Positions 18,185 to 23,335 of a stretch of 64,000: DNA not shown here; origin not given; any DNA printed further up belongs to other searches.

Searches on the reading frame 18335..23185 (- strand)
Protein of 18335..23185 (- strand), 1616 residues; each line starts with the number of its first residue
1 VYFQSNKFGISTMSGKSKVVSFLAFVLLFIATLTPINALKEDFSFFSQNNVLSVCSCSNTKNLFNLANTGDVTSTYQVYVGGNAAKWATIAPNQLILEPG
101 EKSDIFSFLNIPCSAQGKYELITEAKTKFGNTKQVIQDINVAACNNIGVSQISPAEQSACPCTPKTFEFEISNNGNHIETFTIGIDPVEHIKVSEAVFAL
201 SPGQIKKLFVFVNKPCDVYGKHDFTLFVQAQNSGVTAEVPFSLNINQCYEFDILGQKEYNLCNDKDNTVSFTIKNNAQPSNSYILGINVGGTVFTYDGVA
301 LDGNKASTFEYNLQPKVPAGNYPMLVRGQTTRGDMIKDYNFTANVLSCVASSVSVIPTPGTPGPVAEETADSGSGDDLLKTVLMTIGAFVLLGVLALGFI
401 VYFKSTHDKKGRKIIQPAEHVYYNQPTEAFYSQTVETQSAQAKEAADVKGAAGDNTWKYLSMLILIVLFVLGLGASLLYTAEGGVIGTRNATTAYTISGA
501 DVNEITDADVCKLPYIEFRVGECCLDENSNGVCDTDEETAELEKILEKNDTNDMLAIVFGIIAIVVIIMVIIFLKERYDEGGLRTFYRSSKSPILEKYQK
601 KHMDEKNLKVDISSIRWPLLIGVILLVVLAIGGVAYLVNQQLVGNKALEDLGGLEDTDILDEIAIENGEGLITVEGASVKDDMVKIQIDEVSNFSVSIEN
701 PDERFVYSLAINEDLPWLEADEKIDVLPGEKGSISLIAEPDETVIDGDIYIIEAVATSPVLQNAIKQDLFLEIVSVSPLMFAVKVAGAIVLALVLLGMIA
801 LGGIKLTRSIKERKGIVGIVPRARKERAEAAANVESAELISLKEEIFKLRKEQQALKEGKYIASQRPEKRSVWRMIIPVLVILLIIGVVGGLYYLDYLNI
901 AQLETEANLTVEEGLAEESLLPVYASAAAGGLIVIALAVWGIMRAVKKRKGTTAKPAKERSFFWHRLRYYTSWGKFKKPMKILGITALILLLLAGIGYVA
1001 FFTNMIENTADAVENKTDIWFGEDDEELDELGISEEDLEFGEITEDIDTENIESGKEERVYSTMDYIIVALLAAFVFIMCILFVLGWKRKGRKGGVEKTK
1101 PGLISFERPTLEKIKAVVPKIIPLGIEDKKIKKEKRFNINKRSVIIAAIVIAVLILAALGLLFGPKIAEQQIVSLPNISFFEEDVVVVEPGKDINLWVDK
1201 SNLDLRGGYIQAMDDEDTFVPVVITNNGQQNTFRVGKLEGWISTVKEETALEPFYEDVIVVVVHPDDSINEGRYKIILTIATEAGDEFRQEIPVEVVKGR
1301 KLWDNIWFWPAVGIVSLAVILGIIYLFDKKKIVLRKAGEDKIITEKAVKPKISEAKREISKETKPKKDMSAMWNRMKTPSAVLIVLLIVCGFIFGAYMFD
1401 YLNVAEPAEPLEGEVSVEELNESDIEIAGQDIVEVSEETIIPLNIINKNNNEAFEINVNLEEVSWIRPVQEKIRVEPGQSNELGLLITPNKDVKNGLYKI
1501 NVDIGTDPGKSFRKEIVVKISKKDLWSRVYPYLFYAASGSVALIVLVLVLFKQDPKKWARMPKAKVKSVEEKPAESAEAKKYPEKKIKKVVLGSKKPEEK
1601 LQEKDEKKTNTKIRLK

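Call 11: search_protein_families(library=pfam, proteins=[window:18335-23185:-], max_evalue=0.001)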
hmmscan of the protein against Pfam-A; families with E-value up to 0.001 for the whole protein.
window:18335-23185:- (1616 aa): 3 families
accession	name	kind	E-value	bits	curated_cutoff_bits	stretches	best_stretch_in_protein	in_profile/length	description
PF20990.2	DUF2207_C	-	1.8e-12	47.9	33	0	446-580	127-195/247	Predicted membrane protein (DUF2207) C-terminal domain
PF11614.14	FixG_C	-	5.4e-08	33.5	25.6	0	166-239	34-112/119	IG-like fold at C-terminal of FixG, putative oxidoreductase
PF04547.17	Anoctamin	-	0.00026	20.4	28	0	987-1160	20-136/460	Calcium-activated chloride channel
